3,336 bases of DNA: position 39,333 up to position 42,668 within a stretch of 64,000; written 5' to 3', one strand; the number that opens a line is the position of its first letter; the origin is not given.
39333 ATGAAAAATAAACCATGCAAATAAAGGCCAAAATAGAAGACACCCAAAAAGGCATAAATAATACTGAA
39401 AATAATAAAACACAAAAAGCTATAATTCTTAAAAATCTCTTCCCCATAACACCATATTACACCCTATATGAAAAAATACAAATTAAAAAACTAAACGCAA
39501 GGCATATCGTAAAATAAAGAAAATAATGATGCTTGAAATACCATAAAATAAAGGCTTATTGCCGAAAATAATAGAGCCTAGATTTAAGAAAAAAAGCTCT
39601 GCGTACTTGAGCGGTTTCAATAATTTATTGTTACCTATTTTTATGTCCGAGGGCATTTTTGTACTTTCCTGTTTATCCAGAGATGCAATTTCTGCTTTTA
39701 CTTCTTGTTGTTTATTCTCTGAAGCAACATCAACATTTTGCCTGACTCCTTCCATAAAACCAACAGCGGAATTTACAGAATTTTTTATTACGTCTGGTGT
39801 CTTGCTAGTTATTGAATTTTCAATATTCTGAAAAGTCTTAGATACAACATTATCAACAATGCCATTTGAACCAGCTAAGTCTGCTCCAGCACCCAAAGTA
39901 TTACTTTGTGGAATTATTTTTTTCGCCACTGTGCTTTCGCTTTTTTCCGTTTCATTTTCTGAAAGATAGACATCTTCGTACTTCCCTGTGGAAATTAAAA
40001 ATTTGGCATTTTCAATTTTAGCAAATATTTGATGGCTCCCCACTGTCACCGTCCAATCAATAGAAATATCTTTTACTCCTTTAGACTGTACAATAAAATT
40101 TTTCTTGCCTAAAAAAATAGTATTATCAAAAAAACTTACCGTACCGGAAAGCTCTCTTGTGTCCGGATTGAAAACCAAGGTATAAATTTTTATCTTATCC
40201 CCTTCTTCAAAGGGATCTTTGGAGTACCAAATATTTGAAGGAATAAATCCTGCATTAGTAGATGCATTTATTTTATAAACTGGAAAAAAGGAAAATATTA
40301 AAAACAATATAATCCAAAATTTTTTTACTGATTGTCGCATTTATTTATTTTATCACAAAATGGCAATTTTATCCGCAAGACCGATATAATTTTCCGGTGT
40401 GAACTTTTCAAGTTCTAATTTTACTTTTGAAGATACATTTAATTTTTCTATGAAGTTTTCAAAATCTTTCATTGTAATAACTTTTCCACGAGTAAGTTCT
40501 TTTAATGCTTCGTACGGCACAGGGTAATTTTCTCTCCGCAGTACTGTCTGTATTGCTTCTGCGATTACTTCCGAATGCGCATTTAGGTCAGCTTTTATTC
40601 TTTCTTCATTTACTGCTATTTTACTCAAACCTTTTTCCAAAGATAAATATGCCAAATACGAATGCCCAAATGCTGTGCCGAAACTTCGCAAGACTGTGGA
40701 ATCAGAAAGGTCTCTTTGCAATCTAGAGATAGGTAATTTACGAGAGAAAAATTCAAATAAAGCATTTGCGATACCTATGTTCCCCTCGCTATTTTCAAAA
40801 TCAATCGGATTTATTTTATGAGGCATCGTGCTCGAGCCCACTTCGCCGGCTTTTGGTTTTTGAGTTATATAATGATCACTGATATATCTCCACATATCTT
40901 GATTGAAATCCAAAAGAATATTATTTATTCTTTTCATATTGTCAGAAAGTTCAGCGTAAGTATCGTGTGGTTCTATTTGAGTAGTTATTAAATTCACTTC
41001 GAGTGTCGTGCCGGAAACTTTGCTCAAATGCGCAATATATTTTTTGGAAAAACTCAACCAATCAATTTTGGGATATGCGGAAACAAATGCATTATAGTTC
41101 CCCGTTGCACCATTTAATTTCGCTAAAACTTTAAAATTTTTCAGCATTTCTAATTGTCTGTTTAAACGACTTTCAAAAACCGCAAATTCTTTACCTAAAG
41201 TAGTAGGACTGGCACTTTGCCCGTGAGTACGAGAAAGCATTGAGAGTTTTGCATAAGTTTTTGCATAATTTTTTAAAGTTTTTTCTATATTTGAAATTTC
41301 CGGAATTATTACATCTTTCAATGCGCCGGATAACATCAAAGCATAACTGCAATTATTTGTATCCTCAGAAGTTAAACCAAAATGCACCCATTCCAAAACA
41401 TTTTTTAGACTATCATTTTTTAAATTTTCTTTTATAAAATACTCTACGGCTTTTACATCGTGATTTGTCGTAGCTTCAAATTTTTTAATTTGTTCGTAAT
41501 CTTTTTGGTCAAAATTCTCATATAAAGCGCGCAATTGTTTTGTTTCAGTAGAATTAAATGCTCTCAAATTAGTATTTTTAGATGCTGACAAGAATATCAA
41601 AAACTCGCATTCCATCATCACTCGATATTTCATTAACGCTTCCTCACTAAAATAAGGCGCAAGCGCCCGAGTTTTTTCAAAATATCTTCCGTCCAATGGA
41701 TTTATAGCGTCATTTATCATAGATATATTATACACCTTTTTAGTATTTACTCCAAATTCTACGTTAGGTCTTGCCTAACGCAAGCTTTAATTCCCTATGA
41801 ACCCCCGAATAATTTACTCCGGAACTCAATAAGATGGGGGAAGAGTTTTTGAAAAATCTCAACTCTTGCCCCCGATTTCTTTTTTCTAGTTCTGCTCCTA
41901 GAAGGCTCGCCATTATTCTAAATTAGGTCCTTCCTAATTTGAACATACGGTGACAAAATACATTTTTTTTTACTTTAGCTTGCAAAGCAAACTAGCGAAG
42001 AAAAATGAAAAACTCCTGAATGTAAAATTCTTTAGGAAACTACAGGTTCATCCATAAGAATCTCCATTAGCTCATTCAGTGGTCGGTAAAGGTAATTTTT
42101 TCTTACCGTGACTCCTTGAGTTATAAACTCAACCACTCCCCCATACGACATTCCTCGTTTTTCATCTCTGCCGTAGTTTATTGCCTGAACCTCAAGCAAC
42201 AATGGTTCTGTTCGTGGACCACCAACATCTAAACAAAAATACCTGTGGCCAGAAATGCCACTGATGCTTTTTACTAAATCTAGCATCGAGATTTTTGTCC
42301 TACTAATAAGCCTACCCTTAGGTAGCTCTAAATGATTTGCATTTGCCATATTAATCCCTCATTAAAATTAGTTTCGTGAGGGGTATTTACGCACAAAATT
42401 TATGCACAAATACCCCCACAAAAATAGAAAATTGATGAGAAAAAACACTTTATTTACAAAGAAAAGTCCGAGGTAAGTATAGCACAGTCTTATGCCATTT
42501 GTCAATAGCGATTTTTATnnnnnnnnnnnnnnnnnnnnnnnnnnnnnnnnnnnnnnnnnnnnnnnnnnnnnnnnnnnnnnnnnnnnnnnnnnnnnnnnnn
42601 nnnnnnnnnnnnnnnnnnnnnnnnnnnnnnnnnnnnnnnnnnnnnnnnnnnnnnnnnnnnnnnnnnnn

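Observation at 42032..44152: Accessory three-gene insertion splitting the purine operon between purC and purB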

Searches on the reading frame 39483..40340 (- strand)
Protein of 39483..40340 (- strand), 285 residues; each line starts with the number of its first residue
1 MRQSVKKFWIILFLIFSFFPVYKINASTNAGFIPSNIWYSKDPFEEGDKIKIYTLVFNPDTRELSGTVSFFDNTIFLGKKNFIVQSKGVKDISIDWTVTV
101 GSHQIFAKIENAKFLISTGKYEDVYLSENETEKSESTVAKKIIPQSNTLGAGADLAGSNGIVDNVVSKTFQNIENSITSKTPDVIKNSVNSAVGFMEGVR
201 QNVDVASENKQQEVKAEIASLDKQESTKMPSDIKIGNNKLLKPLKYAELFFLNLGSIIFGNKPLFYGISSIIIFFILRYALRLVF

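Call 5: search_protein_families(library=pfam, proteins=[window:39483-40340:-], max_evalue=0.1)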
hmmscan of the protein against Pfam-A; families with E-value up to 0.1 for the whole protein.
window:39483-40340:- (285 aa): 1 family
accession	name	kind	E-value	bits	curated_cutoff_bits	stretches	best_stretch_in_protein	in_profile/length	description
PF16640.11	Big_3_5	-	0.002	19.1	35.5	1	47-108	11-68/88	Bacterial Ig-like domain (group 3)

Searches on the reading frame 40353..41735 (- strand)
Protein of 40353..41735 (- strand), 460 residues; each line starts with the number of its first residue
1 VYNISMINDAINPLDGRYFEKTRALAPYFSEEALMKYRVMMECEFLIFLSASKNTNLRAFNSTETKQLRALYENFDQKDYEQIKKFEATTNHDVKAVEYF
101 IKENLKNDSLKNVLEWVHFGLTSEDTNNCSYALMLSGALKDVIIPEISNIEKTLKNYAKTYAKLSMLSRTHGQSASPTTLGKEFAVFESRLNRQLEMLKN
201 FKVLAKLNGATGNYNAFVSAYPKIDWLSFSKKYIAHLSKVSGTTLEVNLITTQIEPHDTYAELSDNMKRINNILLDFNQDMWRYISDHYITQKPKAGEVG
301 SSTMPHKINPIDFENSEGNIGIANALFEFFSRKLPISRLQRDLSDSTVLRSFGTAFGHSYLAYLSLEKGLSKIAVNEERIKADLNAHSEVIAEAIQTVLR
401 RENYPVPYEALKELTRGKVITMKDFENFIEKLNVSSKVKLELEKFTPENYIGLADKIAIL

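Call 5: search_protein_families(library=pfam, proteins=[window:40353-41735:-], max_evalue=0.1)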
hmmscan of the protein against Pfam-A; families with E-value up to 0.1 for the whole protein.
window:40353-41735:- (460 aa): 3 families
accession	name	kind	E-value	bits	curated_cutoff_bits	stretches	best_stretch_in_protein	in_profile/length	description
PF00206.25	Lyase_1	-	3.1e-53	181.6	27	1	16-318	1-305/312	Lyase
PF08328.16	ASL_C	-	9.4e-47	158.3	35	1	337-451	1-115/115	Adenylosuccinate lyase C-terminal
PF20939.2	MsrA_helical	-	0.091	13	23.7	0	196-234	5-43/51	Selenoprotein methionine sulfoxide reductase A, helical domain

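Call 6: search_protein_families(library=ncbifam, proteins=[window:40353-41735:-], max_evalue=0.1)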
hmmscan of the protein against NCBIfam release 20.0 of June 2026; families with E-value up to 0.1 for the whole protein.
window:40353-41735:- (460 aa): 16 families
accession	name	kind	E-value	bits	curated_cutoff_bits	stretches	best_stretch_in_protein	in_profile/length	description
NF006764.0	PRK09285.1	equivalog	1.1e-192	640.4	446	1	9-458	7-452/456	adenylosuccinate lyase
TIGR00928.1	purB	equivalog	1.8e-109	366.4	326.2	1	14-457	1-431/436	adenylosuccinate lyase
TIGR02426.1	protocat_pcaB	equivalog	7.2e-21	74.5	355.75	1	66-312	47-277/338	3-carboxy-cis,cis-muconate cycloisomerase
NF006500.1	PRK08937.2-4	subfamily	7.5e-20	71.1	626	1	79-457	67-438/448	adenylosuccinate lyase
NF052536.2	CoM_syn_XcbD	exception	5.2e-17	61.7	600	1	76-310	64-286/443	3-sulfopropionylcysteine synthase XcbD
NF006554.0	PRK09053.1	equivalog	3.4e-15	55.8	595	1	112-214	98-202/453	3-carboxy-cis,cis-muconate cycloisomerase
TIGR00979.1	fumC_II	equivalog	2.4e-13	49.7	664.75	1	122-314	136-328/458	class II fumarate hydratase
NF004631.0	PRK05975.1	equivalog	4.6e-13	48.9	371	1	56-314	46-286/352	3-carboxy-cis,cis-muconate cycloisomerase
NF008909.0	PRK12273.1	subfamily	7.9e-12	44.8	510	1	142-311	161-330/474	aspartate ammonia-lyase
TIGR00839.1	aspA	equivalog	6e-09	35.3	681.2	1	143-311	157-325/468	aspartate ammonia-lyase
NF009089.0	PRK12425.1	equivalog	8.6e-08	31.4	840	1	122-314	137-329/464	class II fumarate hydratase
NF052556.1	NtrsucLyaStm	equivalog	1.1e-07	31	650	1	111-311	106-308/466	nitrosuccinate lyase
NF011092.0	PRK14515.1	subfamily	2.4e-06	26.7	876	1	147-312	170-335/479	aspartate ammonia-lyase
TIGR00838.1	argH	equivalog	2.5e-06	26.8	279.5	1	64-314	52-288/455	argininosuccinate lyase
NF005218.0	PRK06705.1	equivalog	0.0003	19.7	883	1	93-206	90-199/502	argininosuccinate lyase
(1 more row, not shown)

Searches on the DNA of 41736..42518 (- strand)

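Call 51: search_dna_similar(query=window:41736-42518:-, collection=phages, mode=distant, max_evalue=0.01)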
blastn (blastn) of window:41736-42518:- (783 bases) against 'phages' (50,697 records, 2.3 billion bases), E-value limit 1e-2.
Records with a match: 2; places in all: 2; records where one place covers at least 80% of the query: 0.
Best place of each record, by identity: 90-95% 2.
By first word of the organism name: Acinetobacter 2.
By host as written in the record: - 2.
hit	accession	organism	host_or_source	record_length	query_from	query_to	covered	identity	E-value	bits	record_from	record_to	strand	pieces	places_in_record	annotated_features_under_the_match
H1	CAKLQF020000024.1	Acinetobacter phage MD-2021a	not known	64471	69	99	4%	93.5%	5e-3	48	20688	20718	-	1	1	none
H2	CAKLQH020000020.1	Acinetobacter phage MD-2021a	not known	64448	69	99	4%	93.5%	5e-3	48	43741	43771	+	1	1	none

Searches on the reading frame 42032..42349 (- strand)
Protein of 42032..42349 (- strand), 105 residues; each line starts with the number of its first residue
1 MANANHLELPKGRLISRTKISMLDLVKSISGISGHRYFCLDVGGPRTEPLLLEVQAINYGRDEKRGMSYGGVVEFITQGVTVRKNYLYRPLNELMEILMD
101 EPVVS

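Call 5: search_protein_families(library=pfam, proteins=[window:42032-42349:-], max_evalue=0.1)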
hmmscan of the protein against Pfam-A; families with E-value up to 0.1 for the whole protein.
window:42032-42349:- (105 aa): 0 families

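Call 6: search_protein_families(library=ncbifam, proteins=[window:42032-42349:-], max_evalue=0.1)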
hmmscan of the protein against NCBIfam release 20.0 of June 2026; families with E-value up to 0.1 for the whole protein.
window:42032-42349:- (105 aa): 0 families

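Call 10: search_protein_families(library=padloc, proteins=[window:42032-42349:-], max_evalue=1)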
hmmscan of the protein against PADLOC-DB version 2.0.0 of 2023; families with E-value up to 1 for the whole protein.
window:42032-42349:- (105 aa): 0 families

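Call 11: search_protein_families(library=phrogs, proteins=[window:42032-42349:-], max_evalue=1)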
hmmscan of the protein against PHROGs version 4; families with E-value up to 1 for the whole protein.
window:42032-42349:- (105 aa): 1 family
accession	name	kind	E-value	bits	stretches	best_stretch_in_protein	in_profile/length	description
phrog_25345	-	unknown function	0.38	11.9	1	83-95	28-40/58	-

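Call 13: find_homologous_proteins(query=window:42032-42349:-, max_evalue=0.01)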
Query window:42032-42349:- (105 aa): 1 proteins with E <= 0.01 among 1 candidates.
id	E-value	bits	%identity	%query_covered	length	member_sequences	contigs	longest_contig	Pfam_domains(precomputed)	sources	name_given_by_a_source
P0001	6.0e-48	179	100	80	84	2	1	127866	-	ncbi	ncbi:MAG: hypothetical protein V4439_02975 [Patescibacteria group bacterium]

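Call 52: search_dna_similar(query=window:42032-42349:-, collection=phages, mode=protein, max_evalue=1)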
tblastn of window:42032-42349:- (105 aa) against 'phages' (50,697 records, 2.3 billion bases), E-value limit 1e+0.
No match.

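Call 56: search_protein_representatives(protein=window:42032-42349:-)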
Query: 105 residues. Proteins with E-value up to 0.001 (for the whole library): 1; up to 1e-10: 1; up to 1e-30: 1. The best 1 are listed.
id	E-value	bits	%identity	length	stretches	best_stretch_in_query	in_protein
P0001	1.9e-48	179.3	100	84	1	22-105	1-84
